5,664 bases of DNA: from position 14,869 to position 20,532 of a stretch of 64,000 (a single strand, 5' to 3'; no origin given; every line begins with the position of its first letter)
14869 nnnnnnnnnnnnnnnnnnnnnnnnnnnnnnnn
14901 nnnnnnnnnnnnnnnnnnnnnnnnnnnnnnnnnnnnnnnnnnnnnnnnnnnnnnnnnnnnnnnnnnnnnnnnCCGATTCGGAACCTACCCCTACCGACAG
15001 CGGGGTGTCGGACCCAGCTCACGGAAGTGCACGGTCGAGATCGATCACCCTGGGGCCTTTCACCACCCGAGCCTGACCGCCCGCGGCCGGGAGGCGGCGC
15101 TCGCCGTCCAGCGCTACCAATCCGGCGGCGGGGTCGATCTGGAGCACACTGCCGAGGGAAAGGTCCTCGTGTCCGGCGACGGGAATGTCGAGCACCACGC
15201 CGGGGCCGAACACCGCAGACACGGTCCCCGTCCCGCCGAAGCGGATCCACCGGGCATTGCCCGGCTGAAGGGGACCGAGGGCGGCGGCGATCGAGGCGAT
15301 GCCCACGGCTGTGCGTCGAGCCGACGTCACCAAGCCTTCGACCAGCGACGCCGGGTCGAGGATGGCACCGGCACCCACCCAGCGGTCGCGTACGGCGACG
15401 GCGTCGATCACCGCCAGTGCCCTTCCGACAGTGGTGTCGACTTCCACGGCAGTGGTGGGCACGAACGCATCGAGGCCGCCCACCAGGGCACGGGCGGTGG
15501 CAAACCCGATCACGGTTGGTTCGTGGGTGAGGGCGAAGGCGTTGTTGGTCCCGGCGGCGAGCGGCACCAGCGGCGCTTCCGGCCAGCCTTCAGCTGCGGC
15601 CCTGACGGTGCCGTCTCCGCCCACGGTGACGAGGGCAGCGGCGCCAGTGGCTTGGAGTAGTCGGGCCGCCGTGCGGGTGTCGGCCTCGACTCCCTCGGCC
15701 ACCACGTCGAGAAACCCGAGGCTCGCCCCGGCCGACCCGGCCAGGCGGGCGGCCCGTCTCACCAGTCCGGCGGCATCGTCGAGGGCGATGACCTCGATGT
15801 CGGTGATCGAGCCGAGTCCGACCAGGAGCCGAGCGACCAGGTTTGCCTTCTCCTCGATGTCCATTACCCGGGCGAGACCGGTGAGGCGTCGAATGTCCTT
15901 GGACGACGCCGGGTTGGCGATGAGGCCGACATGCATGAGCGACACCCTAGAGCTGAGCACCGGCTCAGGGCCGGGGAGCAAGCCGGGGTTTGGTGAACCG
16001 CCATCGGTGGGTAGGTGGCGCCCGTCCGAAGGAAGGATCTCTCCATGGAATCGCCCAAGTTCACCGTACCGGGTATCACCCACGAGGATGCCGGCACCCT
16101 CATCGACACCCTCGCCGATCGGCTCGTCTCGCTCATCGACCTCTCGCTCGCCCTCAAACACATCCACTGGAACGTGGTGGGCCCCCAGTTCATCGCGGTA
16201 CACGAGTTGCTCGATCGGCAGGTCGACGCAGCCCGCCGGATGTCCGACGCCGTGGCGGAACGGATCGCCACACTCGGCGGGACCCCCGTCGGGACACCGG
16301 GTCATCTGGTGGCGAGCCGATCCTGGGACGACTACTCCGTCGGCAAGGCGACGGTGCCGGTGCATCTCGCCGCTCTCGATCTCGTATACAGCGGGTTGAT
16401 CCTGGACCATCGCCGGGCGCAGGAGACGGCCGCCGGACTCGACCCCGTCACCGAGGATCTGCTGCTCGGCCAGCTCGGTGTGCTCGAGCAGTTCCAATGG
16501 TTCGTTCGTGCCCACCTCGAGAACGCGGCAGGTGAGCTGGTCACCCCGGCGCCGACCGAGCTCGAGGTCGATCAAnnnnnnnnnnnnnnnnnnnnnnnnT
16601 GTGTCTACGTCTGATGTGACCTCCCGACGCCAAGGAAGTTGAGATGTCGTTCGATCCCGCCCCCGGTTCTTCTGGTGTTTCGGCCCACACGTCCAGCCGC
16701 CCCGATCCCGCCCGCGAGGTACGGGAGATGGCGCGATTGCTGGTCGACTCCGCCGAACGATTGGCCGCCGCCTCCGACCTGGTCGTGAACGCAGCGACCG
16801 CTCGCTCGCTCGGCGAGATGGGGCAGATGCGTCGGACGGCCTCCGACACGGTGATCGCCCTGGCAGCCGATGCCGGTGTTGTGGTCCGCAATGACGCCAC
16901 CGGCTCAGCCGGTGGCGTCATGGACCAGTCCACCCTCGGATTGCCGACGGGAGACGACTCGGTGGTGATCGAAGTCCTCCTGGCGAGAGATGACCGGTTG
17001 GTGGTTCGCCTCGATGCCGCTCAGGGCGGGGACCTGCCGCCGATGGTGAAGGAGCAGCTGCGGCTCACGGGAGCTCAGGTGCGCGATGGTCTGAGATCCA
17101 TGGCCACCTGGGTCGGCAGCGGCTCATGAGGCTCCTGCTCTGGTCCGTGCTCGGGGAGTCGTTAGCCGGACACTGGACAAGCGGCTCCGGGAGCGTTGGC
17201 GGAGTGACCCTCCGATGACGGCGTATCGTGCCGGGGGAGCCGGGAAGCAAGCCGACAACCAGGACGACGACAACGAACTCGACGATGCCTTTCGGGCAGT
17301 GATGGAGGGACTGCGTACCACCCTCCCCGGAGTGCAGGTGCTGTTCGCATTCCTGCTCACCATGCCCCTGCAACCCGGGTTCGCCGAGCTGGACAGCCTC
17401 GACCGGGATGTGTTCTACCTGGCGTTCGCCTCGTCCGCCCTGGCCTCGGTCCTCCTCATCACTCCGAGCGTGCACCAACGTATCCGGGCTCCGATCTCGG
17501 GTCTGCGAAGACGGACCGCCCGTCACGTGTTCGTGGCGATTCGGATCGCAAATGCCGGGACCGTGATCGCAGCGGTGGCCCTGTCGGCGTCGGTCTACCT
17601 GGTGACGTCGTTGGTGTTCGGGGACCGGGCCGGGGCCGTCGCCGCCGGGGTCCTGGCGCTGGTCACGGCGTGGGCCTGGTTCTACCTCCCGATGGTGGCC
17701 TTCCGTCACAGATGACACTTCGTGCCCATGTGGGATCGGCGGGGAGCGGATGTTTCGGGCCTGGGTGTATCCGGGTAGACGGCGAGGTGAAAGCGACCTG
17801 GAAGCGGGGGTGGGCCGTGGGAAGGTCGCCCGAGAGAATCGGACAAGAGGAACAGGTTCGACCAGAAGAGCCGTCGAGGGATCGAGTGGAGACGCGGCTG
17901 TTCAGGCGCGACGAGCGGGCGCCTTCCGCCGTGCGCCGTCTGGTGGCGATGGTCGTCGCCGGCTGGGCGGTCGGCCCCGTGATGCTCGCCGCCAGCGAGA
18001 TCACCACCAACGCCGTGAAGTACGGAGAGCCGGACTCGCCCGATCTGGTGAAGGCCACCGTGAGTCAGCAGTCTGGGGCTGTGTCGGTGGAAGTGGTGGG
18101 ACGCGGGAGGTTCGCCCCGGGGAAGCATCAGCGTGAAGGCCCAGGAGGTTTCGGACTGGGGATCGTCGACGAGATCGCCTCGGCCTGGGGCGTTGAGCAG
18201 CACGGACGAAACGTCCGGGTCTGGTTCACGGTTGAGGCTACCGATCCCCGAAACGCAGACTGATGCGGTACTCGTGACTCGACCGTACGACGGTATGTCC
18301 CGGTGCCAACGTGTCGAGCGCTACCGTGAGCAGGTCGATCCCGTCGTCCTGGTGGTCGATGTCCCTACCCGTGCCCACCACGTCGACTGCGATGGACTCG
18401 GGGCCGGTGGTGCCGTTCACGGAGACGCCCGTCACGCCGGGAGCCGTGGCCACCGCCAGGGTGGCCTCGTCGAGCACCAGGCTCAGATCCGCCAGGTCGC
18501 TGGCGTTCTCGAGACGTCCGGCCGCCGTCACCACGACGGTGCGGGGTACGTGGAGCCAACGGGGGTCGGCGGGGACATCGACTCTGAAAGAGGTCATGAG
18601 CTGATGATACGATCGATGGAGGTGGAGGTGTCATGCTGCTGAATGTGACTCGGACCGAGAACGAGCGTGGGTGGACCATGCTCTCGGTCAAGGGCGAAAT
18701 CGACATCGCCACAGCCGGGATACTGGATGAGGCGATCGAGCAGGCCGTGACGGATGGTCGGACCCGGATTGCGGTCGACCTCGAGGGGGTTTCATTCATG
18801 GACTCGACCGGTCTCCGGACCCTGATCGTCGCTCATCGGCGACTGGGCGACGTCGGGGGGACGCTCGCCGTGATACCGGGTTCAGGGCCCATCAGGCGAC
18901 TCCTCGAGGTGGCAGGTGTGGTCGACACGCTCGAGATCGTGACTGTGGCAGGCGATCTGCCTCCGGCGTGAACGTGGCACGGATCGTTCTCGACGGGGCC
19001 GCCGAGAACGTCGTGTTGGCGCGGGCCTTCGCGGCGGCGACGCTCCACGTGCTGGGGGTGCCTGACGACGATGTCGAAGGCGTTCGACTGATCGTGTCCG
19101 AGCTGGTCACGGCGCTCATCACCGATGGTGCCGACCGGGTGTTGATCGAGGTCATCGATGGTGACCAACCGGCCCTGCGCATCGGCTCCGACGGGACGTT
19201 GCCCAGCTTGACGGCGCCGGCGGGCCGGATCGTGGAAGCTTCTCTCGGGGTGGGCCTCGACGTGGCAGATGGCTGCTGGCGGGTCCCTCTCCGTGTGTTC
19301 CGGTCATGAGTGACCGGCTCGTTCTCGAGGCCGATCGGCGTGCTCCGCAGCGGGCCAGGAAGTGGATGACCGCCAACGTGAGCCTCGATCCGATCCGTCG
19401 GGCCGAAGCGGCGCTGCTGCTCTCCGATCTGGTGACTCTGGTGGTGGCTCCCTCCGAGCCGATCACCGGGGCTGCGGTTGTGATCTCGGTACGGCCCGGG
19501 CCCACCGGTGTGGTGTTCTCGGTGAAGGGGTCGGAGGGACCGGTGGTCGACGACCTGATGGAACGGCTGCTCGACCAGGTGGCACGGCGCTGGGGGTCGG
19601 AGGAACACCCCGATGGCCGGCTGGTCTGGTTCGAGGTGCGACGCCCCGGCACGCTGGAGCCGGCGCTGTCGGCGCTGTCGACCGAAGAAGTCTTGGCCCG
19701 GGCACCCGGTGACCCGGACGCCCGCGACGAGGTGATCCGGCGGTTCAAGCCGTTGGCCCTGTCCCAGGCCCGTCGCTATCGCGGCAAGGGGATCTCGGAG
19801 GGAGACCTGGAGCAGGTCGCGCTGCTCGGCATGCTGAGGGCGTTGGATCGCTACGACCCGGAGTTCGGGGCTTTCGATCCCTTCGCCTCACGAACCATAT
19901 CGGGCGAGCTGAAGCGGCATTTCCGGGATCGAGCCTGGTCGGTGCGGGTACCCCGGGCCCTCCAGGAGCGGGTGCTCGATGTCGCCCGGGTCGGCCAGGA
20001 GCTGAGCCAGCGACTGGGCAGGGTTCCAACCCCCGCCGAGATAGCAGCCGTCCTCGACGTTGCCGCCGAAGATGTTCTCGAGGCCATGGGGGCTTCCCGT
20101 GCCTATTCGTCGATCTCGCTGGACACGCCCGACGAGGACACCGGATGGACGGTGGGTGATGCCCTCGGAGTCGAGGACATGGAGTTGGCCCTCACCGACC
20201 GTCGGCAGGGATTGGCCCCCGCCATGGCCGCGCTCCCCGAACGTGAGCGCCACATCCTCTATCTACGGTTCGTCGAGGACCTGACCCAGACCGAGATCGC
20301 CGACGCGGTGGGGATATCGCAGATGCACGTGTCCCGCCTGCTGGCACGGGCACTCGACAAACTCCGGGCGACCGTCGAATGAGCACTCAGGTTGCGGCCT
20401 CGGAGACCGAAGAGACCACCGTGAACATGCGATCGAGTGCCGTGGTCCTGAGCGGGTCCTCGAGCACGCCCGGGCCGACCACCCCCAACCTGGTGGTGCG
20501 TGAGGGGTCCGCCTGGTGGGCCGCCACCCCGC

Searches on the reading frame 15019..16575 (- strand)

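Call 9: search_protein_families(library=pfam, proteins=[window:15019-16575:-])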
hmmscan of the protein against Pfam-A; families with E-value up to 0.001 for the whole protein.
window:15019-16575:- (518 aa): 2 families
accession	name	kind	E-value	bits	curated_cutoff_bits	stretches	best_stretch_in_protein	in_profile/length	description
PF01513.26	NAD_kinase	-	2.7e-06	28.1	25.5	1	294-350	55-113/130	ATP-NAD kinase N-terminal domain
PF00781.29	DAGK_cat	-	1.1e-05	25.5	23.6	1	289-350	33-98/125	Diacylglycerol kinase catalytic domain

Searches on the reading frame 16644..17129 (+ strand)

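Call 9: search_protein_families(library=pfam, proteins=[window:16644-17129:+])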
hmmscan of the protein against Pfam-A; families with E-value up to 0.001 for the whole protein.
window:16644-17129:+ (161 aa): 0 families

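Call 18: search_protein_families(library=pfam, proteins=[window:16644-17129:+], max_evalue=0.1)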
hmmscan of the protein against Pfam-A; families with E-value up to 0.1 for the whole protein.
window:16644-17129:+ (161 aa): 1 family
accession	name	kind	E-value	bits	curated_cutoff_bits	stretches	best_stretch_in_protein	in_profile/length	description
PF23353.1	BBS2_hp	-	0.065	13.8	27.7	0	30-65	22-57/98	BBS2 hairpin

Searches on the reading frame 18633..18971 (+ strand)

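Call 52: search_protein_families(library=pfam, proteins=[window:18633-18971:+], max_evalue=0.01)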
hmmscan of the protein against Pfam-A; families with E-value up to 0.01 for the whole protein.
window:18633-18971:+ (112 aa): 2 families
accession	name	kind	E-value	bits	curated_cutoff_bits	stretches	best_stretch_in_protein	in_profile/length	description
PF01740.26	STAS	-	1.8e-15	57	22.6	1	10-102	6-99/106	STAS domain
PF13466.11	STAS_2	-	7e-14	52.2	29.2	1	17-96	1-79/80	STAS domain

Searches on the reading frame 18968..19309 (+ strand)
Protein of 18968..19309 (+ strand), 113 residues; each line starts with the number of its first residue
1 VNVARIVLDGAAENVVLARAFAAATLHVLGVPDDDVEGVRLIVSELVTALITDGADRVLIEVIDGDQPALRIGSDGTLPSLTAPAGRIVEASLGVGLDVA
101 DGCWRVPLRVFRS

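Call 9: search_protein_families(library=pfam, proteins=[window:18968-19309:+])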
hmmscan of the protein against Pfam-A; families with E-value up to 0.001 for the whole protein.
window:18968-19309:+ (113 aa): 0 families

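Call 18: search_protein_families(library=pfam, proteins=[window:18968-19309:+], max_evalue=0.1)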
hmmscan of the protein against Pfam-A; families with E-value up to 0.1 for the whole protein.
window:18968-19309:+ (113 aa): 1 family
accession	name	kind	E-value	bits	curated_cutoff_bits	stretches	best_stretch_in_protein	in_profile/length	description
PF13581.12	HATPase_c_2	-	0.004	17.6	27.4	1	12-54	5-47/127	Histidine kinase-like ATPase domain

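Call 37: search_protein_families(library=ncbifam, proteins=[window:18968-19309:+], max_evalue=0.01)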
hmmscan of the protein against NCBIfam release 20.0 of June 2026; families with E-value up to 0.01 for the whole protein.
window:18968-19309:+ (113 aa): 2 families
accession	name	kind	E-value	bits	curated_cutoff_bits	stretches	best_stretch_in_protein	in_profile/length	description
NF041045.1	RsbA_anti_sig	subfamily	0.00012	21.5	210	1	13-66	189-242/303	anti-sigma factor RsbA family regulatory protein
TIGR01925.2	spIIAB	equivalog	0.00072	19.5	135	1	2-55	1-54/137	anti-sigma F factor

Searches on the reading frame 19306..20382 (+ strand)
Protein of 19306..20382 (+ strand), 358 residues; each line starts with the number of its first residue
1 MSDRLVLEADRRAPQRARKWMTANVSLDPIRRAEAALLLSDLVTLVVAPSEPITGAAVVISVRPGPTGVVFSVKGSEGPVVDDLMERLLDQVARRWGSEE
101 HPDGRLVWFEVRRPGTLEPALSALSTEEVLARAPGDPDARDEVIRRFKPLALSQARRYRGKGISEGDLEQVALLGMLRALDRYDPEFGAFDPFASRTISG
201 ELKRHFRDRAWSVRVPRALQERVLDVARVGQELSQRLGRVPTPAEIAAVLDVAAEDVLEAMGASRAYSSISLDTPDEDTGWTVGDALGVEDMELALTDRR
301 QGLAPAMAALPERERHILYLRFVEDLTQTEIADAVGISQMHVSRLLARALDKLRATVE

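Call 9: search_protein_families(library=pfam, proteins=[window:19306-20382:+])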
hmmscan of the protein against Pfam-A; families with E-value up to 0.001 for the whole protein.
window:19306-20382:+ (358 aa): 6 families
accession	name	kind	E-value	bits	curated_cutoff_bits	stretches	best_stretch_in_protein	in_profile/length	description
PF04545.22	Sigma70_r4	-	1.8e-20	72.6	24.1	1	306-355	1-50/50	Sigma-70, region 4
PF04539.22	Sigma70_r3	-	5.7e-15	55.6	25.3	1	222-278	2-59/78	Sigma-70 region 3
PF04542.20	Sigma70_r2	-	5e-14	52.3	24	1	144-211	2-70/71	Sigma-70 region 2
PF08281.18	Sigma70_r4_2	-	1e-11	44.7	25.7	1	306-353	7-54/54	Sigma-70, region 4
PF13384.12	HTH_23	-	0.00032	20.9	24.6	0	321-348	12-40/50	Homeodomain-like domain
PF13545.12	HTH_Crp_2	-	0.00099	19.5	27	0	321-348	18-45/70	Crp-like helix-turn-helix domain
